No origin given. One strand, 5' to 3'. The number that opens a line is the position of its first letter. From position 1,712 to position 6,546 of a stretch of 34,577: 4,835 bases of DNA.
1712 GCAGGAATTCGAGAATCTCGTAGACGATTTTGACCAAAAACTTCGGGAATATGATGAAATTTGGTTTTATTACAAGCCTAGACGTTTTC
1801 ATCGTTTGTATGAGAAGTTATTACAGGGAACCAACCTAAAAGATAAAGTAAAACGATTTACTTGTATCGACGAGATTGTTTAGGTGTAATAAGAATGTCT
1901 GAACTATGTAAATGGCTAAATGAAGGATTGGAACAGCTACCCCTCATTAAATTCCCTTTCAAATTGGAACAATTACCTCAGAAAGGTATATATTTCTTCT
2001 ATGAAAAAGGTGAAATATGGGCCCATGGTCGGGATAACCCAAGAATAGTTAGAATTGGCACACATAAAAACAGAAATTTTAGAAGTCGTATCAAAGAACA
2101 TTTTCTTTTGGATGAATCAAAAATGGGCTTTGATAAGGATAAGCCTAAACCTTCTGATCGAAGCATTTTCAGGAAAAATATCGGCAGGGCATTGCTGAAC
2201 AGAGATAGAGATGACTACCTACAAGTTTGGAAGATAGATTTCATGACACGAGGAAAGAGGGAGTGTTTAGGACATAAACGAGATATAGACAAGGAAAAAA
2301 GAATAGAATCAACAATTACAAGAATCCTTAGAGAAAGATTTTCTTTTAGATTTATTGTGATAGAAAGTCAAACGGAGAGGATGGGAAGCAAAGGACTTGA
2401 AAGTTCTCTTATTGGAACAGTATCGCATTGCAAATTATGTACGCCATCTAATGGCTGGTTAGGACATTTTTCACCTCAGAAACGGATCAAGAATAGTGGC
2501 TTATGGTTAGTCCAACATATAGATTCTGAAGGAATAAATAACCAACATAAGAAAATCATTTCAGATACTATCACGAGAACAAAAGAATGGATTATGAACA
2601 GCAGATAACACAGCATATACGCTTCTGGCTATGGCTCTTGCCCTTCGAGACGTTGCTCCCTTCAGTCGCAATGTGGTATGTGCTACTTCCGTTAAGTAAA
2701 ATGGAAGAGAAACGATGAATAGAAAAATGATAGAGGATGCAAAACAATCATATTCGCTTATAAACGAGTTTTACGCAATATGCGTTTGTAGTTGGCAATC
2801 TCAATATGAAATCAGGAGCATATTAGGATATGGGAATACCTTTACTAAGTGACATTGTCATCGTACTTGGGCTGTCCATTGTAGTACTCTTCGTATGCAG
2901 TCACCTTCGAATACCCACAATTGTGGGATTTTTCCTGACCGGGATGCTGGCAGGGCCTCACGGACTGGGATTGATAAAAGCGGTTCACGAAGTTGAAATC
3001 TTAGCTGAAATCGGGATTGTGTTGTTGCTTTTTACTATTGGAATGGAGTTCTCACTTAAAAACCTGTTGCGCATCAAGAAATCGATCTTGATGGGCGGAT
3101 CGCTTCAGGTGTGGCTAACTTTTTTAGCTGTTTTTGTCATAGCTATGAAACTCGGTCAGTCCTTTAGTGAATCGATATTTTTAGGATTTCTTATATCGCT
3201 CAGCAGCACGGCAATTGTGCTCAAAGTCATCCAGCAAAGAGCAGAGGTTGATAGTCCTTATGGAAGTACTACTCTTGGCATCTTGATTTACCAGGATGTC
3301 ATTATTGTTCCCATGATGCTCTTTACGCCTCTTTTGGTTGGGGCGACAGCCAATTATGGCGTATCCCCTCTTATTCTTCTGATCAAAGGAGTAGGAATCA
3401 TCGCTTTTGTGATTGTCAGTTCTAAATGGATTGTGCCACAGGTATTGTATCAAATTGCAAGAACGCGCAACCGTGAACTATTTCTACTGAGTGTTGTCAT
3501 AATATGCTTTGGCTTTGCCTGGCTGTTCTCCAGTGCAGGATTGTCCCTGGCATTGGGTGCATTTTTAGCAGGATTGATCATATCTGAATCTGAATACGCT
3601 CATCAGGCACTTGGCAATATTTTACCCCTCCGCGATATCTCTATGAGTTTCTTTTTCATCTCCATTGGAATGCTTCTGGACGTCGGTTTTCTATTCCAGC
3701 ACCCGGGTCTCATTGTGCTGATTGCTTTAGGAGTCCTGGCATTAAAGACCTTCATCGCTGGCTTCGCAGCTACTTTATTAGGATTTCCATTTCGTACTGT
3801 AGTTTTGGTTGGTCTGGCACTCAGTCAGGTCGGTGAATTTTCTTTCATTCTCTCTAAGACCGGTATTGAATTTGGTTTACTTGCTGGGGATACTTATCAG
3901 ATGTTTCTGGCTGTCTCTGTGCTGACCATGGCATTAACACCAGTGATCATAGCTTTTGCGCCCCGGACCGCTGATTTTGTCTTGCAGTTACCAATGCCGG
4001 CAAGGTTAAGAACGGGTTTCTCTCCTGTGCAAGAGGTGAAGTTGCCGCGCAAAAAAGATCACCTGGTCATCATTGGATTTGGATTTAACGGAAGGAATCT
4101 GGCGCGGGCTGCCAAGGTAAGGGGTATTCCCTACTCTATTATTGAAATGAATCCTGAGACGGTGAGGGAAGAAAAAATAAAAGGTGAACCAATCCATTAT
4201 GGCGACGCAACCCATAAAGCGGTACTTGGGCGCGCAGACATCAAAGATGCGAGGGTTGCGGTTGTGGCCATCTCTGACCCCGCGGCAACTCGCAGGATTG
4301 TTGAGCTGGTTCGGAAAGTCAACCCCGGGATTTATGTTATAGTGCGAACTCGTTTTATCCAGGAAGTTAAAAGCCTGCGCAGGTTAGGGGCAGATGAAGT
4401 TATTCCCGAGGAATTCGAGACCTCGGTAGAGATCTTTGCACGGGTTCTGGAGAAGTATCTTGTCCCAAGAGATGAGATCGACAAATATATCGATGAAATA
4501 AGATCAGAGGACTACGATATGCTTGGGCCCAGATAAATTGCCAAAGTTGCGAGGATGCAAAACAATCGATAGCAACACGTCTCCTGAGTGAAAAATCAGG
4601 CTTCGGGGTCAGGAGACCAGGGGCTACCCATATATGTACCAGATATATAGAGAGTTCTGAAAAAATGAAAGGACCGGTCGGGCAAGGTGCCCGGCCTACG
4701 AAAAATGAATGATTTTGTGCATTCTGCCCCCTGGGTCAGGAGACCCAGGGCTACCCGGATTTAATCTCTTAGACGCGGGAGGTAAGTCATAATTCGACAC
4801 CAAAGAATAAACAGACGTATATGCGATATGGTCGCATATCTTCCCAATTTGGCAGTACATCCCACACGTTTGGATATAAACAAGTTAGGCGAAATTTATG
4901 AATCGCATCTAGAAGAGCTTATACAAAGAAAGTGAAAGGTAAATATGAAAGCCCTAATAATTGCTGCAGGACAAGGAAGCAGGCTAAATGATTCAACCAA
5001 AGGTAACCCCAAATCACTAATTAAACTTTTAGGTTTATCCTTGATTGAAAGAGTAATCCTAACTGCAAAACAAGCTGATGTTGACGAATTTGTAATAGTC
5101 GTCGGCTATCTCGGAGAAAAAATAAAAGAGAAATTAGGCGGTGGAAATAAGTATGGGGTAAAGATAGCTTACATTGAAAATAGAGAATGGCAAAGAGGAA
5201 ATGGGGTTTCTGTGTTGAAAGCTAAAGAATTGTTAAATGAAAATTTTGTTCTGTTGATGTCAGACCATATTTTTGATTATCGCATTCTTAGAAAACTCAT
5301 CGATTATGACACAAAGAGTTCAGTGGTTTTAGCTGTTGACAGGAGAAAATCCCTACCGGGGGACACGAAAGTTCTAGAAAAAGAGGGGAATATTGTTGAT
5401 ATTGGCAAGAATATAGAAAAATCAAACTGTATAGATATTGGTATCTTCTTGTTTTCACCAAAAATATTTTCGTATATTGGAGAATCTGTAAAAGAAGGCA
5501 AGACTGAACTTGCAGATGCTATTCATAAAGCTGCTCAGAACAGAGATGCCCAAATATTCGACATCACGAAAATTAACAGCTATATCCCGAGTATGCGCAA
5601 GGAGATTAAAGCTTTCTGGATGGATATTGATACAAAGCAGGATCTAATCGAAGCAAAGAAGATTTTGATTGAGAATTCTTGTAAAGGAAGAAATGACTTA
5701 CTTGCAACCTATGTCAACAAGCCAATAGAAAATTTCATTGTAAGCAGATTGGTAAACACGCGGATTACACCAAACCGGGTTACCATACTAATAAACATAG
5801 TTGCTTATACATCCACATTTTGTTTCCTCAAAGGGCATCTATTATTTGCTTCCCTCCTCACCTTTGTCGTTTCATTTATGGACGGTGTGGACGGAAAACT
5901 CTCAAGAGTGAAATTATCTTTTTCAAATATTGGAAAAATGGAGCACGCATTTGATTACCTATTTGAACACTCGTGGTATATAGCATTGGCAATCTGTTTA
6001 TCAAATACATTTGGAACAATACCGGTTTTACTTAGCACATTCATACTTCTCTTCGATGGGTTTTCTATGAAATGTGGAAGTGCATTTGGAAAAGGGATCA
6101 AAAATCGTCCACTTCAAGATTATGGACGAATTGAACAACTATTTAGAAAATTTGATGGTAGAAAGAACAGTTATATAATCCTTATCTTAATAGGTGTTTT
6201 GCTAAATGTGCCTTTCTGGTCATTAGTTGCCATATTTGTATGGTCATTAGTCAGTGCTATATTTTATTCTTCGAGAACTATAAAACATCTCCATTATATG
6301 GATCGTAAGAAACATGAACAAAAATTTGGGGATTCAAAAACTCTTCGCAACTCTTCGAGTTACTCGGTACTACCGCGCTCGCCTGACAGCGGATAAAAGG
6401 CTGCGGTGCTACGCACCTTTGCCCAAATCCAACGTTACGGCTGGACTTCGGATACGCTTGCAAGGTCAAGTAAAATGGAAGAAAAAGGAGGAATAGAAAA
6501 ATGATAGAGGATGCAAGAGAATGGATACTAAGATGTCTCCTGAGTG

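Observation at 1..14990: Eleven co-oriented, unrelated gene units punctuated by one oriented repeat family: an integron-like cassette array with no integrase in view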

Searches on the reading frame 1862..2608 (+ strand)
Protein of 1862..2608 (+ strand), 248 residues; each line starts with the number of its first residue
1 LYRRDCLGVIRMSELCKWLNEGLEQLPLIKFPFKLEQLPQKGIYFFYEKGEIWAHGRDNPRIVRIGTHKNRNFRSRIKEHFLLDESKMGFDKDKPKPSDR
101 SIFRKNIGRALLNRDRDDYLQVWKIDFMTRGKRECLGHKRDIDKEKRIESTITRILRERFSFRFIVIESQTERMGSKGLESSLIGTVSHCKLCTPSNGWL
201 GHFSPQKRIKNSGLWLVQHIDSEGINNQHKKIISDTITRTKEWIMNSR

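Call 7: search_protein_families(library=pfam, proteins=[window:1862-2608:+], max_evalue=0.01)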
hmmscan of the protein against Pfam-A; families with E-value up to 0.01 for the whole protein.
window:1862-2608:+ (248 aa): 0 families

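Call 61: search_protein_families(library=padloc, proteins=[window:1862-2608:+], max_evalue=0.01)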
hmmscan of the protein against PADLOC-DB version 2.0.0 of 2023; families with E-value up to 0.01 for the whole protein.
window:1862-2608:+ (248 aa): 2 families
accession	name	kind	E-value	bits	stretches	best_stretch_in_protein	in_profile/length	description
PDLC04713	PDC-M57B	-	1e-56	189.9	1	12-235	1-207/211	-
PDLC04714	PDC-M57B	-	1.5e-22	78.4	1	12-222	10-217/238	-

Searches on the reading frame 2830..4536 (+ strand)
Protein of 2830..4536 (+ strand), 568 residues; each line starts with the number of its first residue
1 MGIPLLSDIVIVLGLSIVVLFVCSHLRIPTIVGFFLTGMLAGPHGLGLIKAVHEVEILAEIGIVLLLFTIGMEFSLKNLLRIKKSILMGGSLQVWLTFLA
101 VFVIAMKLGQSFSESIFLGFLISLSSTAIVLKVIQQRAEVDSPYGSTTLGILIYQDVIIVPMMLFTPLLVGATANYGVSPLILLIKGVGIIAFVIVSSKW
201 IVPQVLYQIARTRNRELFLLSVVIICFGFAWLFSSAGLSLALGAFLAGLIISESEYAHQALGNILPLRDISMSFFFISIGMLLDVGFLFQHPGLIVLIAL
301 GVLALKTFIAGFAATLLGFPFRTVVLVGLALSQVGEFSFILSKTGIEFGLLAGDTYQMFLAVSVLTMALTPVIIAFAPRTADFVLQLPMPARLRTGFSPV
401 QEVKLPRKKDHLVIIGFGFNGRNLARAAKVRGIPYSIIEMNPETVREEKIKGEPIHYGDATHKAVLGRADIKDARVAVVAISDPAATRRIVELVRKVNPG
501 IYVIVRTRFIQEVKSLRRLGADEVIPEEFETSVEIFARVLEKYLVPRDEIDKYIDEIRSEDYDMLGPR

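Call 7: search_protein_families(library=pfam, proteins=[window:2830-4536:+], max_evalue=0.01)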
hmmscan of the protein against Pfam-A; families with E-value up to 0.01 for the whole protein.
window:2830-4536:+ (568 aa): 2 families
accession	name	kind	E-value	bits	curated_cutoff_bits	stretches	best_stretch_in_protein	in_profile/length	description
PF00999.27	Na_H_Exchanger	-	2.3e-56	191.7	26.2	1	15-375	4-370/375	Sodium/hydrogen exchanger, transmembrane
PF02254.24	TrkA_N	-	9.9e-24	84.3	23.8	1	413-525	2-114/116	TrkA-N domain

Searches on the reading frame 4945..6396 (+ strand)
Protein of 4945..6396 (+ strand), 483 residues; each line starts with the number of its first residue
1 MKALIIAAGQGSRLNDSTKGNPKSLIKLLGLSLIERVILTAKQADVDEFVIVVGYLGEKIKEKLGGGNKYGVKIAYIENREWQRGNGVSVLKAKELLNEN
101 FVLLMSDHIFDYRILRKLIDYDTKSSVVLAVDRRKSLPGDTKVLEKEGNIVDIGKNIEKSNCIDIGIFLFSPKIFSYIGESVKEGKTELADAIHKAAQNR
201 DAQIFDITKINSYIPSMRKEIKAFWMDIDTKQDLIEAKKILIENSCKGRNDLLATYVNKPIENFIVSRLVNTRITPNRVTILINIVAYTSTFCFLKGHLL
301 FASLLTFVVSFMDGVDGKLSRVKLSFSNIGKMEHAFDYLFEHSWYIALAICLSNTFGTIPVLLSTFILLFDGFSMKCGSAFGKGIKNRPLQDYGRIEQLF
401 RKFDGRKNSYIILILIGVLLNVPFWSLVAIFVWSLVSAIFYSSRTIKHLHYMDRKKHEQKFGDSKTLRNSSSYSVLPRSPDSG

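Call 7: search_protein_families(library=pfam, proteins=[window:4945-6396:+], max_evalue=0.01)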
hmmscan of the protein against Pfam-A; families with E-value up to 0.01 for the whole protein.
window:4945-6396:+ (483 aa): 4 families
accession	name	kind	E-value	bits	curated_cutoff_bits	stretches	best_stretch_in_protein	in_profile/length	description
PF00483.29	NTP_transferase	-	1.4e-20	74.4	21.2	1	2-240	1-241/245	Nucleotidyl transferase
PF12804.13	NTP_transf_3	-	1.5e-12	48.4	27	1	3-133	1-124/160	MobA-like NTP transferase domain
PF01066.26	CDP-OH_P_transf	-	5.6e-05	24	22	1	274-373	2-97/152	CDP-alcohol phosphatidyltransferase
PF01128.25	IspD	-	0.00097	19.4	27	1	2-64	2-62/221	2-C-methyl-D-erythritol 4-phosphate cytidylyltransferase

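Call 61: search_protein_families(library=padloc, proteins=[window:4945-6396:+], max_evalue=0.01)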
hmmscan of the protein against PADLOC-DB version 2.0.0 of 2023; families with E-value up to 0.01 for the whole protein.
window:4945-6396:+ (483 aa): 0 families
